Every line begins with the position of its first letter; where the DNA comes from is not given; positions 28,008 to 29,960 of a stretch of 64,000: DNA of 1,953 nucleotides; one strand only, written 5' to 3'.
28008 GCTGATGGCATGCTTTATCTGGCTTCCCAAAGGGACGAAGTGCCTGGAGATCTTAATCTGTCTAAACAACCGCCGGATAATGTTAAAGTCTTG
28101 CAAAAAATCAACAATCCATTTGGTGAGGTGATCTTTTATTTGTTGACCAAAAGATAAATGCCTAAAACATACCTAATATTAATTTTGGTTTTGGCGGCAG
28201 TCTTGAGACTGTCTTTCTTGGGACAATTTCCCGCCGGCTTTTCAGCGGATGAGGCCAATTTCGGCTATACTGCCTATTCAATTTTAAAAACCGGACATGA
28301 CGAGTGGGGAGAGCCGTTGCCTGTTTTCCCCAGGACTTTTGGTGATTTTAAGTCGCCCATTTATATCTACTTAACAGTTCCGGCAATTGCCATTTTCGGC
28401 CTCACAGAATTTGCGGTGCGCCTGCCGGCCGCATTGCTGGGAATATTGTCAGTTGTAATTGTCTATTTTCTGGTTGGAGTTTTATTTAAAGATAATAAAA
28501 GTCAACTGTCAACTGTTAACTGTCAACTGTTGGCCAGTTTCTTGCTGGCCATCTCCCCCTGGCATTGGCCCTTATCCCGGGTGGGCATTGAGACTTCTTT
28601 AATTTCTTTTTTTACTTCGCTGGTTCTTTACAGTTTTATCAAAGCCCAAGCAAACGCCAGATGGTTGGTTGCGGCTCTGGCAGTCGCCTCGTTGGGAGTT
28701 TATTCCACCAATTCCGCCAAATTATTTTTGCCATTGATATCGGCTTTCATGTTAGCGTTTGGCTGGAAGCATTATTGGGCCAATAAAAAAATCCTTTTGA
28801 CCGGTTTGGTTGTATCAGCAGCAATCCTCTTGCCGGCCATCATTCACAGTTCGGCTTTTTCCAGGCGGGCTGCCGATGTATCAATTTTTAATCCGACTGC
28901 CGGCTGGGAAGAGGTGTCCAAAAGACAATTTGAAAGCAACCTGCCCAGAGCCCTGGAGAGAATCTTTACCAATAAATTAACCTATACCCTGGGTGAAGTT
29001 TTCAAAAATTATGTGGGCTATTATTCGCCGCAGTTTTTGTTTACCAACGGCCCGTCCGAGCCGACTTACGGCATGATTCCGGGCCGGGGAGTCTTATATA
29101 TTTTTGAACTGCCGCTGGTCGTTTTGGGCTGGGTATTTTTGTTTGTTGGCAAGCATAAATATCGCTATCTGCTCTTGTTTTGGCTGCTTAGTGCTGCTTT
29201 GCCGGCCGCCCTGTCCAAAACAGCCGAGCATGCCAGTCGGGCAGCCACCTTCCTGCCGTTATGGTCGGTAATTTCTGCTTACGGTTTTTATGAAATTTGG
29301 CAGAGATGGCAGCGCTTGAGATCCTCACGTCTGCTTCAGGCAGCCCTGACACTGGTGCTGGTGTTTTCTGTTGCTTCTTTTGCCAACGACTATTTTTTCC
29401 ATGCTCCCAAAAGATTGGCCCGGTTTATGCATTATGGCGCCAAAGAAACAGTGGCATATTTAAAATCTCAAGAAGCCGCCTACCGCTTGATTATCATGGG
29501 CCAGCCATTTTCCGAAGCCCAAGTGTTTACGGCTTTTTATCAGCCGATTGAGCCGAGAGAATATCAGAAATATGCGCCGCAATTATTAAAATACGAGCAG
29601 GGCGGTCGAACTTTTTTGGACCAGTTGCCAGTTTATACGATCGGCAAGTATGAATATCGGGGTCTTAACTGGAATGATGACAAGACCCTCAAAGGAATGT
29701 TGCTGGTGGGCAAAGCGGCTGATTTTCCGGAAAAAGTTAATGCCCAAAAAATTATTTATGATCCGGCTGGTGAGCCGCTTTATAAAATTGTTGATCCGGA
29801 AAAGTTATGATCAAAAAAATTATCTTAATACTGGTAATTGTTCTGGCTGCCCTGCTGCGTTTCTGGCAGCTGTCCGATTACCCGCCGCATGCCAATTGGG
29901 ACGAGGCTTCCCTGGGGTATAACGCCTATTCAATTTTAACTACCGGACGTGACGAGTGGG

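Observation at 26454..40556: Five tandem PMT/ArnT-like paralogs with one hypervariable loop built from short tandem DNA repeats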

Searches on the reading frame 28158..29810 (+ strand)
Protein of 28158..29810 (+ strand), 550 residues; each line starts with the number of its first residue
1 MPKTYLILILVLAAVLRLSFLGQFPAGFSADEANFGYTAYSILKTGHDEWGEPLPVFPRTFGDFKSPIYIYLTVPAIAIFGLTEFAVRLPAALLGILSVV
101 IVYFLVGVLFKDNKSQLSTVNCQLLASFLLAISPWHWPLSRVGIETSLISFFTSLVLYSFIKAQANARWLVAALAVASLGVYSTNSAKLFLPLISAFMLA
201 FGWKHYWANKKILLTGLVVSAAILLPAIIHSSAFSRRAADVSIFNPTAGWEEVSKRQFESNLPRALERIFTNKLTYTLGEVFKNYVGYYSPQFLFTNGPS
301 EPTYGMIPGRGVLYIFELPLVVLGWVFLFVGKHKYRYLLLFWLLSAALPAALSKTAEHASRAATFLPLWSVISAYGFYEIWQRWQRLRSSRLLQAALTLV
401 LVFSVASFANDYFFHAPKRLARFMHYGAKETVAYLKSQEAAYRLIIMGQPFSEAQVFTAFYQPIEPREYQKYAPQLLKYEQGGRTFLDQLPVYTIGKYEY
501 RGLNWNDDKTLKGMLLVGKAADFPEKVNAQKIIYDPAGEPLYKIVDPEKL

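Call 8: search_protein_families(library=pfam, proteins=[window:28158-29807:+], max_evalue=0.01)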
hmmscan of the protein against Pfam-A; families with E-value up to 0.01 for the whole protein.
window:28158-29807:+ (550 aa): 1 family
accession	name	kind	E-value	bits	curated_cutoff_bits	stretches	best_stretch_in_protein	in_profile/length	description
PF13231.12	PMT_2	-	2.1e-12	47.9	26.1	1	66-230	3-160/160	Dolichyl-phosphate-mannose-protein mannosyltransferase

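Call 12: find_encoding_contigs(protein=window:28158-29810:+, flank=3000, max_places=10)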
Protein window:28158-29810:+ (550 aa): 3 contigs read that carry it; 2 places shown.
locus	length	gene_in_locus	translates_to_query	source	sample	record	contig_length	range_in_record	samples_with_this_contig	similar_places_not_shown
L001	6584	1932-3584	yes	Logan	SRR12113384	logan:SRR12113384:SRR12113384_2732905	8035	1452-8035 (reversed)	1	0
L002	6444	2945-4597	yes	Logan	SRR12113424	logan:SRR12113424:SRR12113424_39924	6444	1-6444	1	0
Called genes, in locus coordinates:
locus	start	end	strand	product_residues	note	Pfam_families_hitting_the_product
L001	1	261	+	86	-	?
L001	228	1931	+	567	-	PF13231:PMT_2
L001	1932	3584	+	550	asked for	PF13231:PMT_2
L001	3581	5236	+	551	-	PF02366:PMT, PF13231:PMT_2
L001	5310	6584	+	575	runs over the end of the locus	PF02366:PMT (weak), PF13231:PMT_2 (weak)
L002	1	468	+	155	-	?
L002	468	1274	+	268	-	PF00535:Glycos_transf_2, PF10111:Glyco_tranf_2_2 (faint), PF13641:Glyco_tranf_2_3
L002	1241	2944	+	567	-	PF13231:PMT_2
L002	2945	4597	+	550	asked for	PF13231:PMT_2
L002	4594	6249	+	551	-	PF02366:PMT, PF13231:PMT_2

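Call 15: find_homologous_proteins(query=window:28158-29807:+, max_evalue=1e-10)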
Query window:28158-29807:+ (550 aa): 1419 proteins with E <= 1e-10 among 8000 candidates; the best 120 are listed.
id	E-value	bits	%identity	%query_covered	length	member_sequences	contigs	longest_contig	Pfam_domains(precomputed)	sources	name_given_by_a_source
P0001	0.0e+0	1227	100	100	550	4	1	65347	PF13231.13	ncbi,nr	ncbi:glycosyltransferase family 39 protein [Candidatus Daviesbacteria bacterium]|nr:glycosyltransfer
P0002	0.0e+0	1026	85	97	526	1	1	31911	PF02366.25,PF13231.13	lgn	-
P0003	4.1e-146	506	47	99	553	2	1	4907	PF13231.13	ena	-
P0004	7.2e-146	505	47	99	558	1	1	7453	PF13231.13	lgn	-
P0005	1.2e-143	498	47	97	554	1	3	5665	PF13231.13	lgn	-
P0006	9.7e-141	488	46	97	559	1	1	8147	PF02366.25,PF13231.13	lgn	-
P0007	1.5e-139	484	45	99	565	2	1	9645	PF02366.25,PF13231.13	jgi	jgi:4-amino-4-deoxy-L-arabinose transferase-like glycosyltransferase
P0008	1.4e-138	481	46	97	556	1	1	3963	PF02366.25,PF13231.13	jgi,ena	-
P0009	3.7e-137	476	45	99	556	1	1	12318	PF02366.25,PF13231.13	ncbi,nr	ncbi:glycosyltransferase family 39 protein [Patescibacteria group bacterium]|nr:glycosyltransferase 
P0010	1.6e-136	474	45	99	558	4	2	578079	PF02366.25,PF13231.13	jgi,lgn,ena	-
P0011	2.8e-134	467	46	99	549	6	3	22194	PF02366.25,PF13231.13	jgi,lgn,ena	-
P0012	1.4e-133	465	45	99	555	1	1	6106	PF02366.25,PF13231.13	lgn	-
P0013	4.7e-133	463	45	99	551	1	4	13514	PF02366.25,PF13231.13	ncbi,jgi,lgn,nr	ncbi:phospholipid carrier-dependent glycosyltransferase [Candidatus Shapirobacteria bacterium]|nr:ph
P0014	4.5e-132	460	44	99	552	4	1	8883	PF13231.13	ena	-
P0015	6.3e-132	459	44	99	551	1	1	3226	PF02366.25,PF13231.13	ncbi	-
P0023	2.7e-123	431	42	98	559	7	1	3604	PF13231.13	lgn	-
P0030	9.8e-122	425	40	100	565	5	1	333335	PF13231.13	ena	-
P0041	1.6e-118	415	40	98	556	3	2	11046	PF13231.13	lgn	-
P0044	4.4e-118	413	39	99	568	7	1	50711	PF13231.13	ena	-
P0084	4.2e-113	397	42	97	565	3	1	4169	PF13231.13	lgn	-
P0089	8.7e-113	396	42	95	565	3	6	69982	PF13231.13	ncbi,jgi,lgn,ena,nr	ncbi:MAG: hypothetical protein BWY24_00469 [Microgenomates group bacterium ADurb.Bin219]|nr:MAG: hyp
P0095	2.8e-112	394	40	100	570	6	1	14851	PF13231.13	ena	-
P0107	5.2e-110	387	38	96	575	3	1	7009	PF13231.13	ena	-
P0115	3.1e-109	384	40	99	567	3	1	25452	PF13231.13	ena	-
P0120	1.3e-108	382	40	99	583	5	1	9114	PF13231.13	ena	-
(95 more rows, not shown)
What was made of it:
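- On GT-C_A lipid-phosphate-sugar-dependent glycosyltransferases (PMT_2 / ArnT-like, CAZy GT39/GT83): NCBI names the identical protein 'glycosyltransferase family 39 protein' (call 15).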

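Call 17: find_encoding_contigs(protein=P0002, flank=10000, max_places=6)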
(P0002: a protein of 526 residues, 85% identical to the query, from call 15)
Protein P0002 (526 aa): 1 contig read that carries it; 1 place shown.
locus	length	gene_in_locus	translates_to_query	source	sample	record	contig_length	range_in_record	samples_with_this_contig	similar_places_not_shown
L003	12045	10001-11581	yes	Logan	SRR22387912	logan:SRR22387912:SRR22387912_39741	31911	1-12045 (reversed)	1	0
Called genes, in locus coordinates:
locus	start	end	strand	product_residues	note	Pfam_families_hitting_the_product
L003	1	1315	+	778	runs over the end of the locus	PF09586:YfhO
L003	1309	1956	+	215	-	PF01209:Ubie_methyltran, PF01728:FtsJ (weak), PF08003:Methyltransf_9, PF13489:Methyltransf_23, PF13847:Methyltransf_31, PF08241:Methyltransf_11, PF08242:Methyltransf_12, PF13649:Methyltransf_25, +1 more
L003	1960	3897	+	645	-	-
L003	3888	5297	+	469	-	PF11028:TMEM260_N, PF13231:PMT_2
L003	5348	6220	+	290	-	PF00535:Glycos_transf_2, PF13641:Glyco_tranf_2_3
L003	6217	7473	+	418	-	-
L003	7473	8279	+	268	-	PF00535:Glycos_transf_2, PF13641:Glyco_tranf_2_3, PF10111:Glyco_tranf_2_2 (faint)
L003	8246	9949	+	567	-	PF13231:PMT_2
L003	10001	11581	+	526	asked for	PF02366:PMT, PF13231:PMT_2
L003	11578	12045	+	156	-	?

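Call 23: list_cluster_members(proteins=[P0044, P0095, P0120, P0030, P0023, P0107, P0115, P0084, P0089, P0041])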
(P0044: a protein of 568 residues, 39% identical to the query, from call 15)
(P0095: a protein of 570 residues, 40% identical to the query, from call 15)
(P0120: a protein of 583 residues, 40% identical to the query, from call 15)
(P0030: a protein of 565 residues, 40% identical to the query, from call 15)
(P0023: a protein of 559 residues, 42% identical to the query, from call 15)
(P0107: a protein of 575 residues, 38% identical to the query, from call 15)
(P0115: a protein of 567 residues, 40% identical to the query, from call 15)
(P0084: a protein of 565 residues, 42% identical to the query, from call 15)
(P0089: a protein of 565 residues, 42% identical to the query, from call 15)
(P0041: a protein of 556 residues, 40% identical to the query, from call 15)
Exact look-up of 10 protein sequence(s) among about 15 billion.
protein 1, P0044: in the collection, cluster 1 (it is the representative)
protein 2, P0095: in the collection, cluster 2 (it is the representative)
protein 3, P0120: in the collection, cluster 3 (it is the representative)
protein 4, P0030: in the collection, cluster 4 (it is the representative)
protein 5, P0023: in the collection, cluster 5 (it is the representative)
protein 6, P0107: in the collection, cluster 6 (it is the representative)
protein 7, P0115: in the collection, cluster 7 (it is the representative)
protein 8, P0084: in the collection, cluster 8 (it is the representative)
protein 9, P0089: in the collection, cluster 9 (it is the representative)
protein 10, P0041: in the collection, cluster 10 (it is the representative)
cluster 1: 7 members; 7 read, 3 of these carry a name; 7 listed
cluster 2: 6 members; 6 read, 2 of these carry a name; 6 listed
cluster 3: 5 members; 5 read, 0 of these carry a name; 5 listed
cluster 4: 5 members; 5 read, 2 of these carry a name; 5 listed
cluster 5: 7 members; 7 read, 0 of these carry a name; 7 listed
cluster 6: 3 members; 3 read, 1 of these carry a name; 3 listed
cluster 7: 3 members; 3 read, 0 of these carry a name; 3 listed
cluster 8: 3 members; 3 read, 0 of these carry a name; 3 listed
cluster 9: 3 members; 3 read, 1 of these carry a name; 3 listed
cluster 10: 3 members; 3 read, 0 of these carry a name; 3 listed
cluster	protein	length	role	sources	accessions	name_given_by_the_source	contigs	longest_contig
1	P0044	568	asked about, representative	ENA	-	-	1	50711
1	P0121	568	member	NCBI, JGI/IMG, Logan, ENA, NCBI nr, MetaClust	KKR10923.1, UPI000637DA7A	MAG: hypothetical protein UT38_C0005G0010 [Microgenomates group bacterium ... | status=active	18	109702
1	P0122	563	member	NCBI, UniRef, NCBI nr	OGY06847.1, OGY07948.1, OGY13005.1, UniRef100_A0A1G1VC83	MAG: hypothetical protein A3D24_01770 [Candidatus Blackburnbacteria bacterium ... | Glycosyltransferase RgtA/B/C/D-like domain-containing protein n=1 Tax=Candidatus ... | MAG: hypothetical protein A2694_00820 [Candidatus Blackburnbacteria bacterium ...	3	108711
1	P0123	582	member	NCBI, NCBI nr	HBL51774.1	MAG TPA: hypothetical protein DDZ05_00935 [Candidatus Blackburnbacteria bacterium] | hypothetical protein [Candidatus Blackburnbacteria bacterium]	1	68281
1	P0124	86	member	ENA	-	-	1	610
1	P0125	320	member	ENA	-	-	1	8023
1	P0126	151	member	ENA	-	-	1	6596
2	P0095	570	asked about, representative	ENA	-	-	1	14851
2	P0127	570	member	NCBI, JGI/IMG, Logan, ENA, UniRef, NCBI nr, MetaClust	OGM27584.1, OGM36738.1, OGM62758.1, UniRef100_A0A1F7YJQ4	hypothetical protein A3A76_03835 [Candidatus Woesebacteria bacterium ... | Uncharacterized protein n=1 Tax=Candidatus Woesebacteria bacterium ... | MAG: hypothetical protein A2628_02235 [Candidatus Woesebacteria bacterium ...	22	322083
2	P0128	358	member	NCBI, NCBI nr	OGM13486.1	hypothetical protein A2141_00185 [Candidatus Woesebacteria bacterium RBG_16_40_11] | MAG: hypothetical protein A2141_00185 [Candidatus Woesebacteria bacterium RBG_16_40_11]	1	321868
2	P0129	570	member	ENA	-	-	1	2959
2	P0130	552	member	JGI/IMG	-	-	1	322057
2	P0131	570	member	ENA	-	-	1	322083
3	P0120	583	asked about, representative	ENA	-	-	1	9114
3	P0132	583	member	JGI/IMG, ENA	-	-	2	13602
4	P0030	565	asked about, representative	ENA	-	-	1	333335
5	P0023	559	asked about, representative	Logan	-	-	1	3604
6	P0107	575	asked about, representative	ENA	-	-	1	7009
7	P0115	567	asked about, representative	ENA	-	-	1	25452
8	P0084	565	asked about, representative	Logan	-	-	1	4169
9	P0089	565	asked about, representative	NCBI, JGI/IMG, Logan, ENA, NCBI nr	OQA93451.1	MAG: hypothetical protein BWY24_00469 [Microgenomates group bacterium ADurb.Bin219]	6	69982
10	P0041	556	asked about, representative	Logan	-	-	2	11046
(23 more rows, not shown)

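Call 25: find_encoding_contigs(protein=P0128, flank=2500, max_places=3)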
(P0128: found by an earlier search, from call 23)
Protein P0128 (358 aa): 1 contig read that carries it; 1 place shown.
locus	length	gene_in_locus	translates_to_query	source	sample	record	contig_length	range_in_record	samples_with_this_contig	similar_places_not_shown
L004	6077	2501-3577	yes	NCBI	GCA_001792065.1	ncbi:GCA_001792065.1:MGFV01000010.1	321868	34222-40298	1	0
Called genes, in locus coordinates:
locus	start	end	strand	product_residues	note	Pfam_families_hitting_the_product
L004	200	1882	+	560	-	PF13231:PMT_2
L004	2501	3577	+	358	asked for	-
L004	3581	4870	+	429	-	-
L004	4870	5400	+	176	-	-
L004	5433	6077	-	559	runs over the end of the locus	PF13231:PMT_2 (weak)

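Call 26: find_encoding_contigs(protein=P0095, flank=2500, max_places=3)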
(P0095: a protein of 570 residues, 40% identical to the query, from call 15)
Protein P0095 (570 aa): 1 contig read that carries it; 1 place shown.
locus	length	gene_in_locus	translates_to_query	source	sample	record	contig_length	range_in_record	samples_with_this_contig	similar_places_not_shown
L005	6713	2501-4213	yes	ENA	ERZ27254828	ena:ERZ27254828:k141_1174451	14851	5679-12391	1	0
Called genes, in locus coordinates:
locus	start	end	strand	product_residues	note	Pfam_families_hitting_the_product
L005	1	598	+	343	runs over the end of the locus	PF00293:NUDIX, PF00702:Hydrolase, PF13419:HAD_2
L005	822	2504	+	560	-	PF13231:PMT_2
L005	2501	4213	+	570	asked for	PF13231:PMT_2 (faint)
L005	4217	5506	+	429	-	-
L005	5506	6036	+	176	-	-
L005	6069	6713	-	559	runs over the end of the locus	PF13231:PMT_2 (weak)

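Call 29: find_related_loci(query=A4, collection=genome_contigs, flank=6000)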
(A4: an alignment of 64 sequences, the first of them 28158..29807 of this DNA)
Query A4 (550 aa) in genome_contigs; peptide patterns used: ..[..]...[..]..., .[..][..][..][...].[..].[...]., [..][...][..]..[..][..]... (x = any residue, [..] = any of these).
600 stretches matched a pattern (row limit reached: there are more); 565 encode a relative of the query (tblastn E <= 1e-3); the best 80 are kept; 80 distinct loci.
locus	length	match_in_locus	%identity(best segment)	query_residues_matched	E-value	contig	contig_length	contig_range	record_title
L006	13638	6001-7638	42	17-547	3e-129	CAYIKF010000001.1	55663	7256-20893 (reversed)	MAG TPA_asm: uncultured Gammaproteobacteria bacterium isolate ERP119705_co21_379 genome assembly, contig: NODE_503_lengt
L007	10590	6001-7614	41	1-539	3e-127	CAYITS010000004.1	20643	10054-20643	MAG TPA_asm: uncultured Gammaproteobacteria bacterium isolate ERP119705_co3_637 genome assembly, contig: NODE_2950_lengt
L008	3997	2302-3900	44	16-549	2e-129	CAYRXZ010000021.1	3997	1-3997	MAG TPA_asm: uncultured Candidatus Saccharibacteria bacterium isolate SRP178699_co1_226 genome assembly, contig: NODE_34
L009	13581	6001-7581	42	6-530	1e-114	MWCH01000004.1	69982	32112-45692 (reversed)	MAG: Microgenomates group bacterium ADurb.Bin219 BWY24_contig000004, whole genome shotgun sequence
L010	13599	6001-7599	39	3-539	2e-113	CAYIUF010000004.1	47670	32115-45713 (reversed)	MAG TPA_asm: uncultured Gammaproteobacteria bacterium isolate ERP119705_co5_572 genome assembly, contig: NODE_694_length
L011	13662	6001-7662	41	1-545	6e-111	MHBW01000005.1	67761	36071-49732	MAG: Candidatus Blackburnbacteria bacterium RIFCSPHIGHO2_01_FULL_43_15b rifcsphigho2_01_scaffold_1474, whole genome shot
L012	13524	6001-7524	39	10-546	2e-109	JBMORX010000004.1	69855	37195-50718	MAG: Patescibacteria group bacterium isolate Betzabe_MAG191 MAG191_4, whole genome shotgun sequence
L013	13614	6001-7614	38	3-539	1e-105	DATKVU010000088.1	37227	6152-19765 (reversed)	MAG TPA_asm: Clostridia bacterium isolate SMAG_U14141 k141_70153, whole genome shotgun sequence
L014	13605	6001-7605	40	6-548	2e-104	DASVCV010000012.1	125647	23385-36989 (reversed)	MAG TPA_asm: Patescibacteria group bacterium isolate SMAG_U2016 k141_385947, whole genome shotgun sequence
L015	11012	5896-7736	40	1-546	2e-104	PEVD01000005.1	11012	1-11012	MAG: Candidatus Shapirobacteria bacterium CG03_land_8_20_14_0_80_40_19 CG03_land_8_20_14_0.80_scaffold_4772_c, whole gen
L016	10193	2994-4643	37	1-549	2e-103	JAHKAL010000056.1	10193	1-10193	MAG: Patescibacteria group bacterium isolate Undefined_mixed_planktonic.mb.4 Undefined_mixed_pla.mb.4_k141_1051416, whol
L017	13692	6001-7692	38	1-549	1e-99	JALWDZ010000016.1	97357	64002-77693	MAG: Candidatus Shapirobacteria bacterium isolate T11_metabat1_scaf2bin.010 T11_NODE_44_length_97357_cov_2.651136, whole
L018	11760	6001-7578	36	3-545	3e-99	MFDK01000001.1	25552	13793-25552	MAG: Candidatus Daviesbacteria bacterium RIFCSPLOWO2_01_FULL_37_10 rifcsplowo2_01_scaffold_10262, whole genome shotgun s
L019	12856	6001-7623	37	1-548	9e-99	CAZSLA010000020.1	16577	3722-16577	MAG TPA_asm: uncultured Gammaproteobacteria bacterium isolate binchicken_co60_48 genome assembly, contig: NODE_5039_leng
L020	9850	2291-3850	38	1-539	4e-98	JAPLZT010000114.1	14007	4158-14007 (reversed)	MAG: Candidatus Woesebacteria bacterium isolate LacPavin_0920_WC90_MAG_37_8 LacPavin_0920_WC90_scaffold_2130171, whole g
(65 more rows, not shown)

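Call 35: search_solved_structures(query=A4, max_evalue=0.001, show_alignments=2)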
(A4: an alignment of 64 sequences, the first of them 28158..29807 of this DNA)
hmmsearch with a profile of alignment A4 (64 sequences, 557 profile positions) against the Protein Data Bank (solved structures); distinct sequences matched with E-value up to 0.001: 0.

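Call 36: search_solved_structures(query=A4, max_evalue=10, show_alignments=4)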
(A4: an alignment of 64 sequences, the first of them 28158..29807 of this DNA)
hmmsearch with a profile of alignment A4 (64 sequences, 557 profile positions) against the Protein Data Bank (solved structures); distinct sequences matched with E-value up to 10: 2.
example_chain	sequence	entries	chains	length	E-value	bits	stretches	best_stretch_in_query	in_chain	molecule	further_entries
5ezm_A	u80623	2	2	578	0.15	13.8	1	66-228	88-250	4-amino-4-deoxy-L-arabinose transferase or related glycosyltransferases of PMT family | 4-amino-4-deoxy-L-arabinose (L-Ara4N) transferase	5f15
6z16_G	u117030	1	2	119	0.54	11.9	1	372-421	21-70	Multisubunit Na+/H+ antiporter, G subunit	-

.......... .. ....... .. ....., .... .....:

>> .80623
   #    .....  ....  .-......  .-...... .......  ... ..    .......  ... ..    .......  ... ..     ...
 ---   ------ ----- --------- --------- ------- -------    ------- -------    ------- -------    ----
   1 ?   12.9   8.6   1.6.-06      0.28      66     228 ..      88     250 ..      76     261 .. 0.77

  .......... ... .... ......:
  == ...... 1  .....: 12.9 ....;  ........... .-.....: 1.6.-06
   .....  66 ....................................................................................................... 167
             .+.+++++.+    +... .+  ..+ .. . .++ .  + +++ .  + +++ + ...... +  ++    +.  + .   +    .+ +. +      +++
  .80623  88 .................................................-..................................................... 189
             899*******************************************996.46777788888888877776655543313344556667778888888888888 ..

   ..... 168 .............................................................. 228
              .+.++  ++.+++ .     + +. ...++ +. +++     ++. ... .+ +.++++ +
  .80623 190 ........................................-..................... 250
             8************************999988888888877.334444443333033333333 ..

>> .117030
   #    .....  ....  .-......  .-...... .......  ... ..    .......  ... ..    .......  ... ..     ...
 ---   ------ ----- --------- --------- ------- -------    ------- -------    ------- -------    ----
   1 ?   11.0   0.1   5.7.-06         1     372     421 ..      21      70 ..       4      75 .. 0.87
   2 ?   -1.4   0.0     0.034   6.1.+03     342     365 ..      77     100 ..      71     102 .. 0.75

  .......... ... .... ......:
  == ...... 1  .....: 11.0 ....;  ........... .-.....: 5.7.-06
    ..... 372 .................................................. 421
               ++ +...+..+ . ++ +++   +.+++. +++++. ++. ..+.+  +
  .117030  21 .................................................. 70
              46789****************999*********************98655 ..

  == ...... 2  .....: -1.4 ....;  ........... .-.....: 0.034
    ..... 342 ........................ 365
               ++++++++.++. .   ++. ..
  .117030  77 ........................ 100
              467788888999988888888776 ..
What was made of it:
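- Closest known: ArnT / PMT / TMTC GT-C_A glycosyltransferases. Different: Sequence similarity to solved structures is marginal (E = 0.15 to ArnT, call 36).
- Tried and rejected: Nothing at E <= 1e-3; ArnT appears only at E = 0.15 (calls 35, 36).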
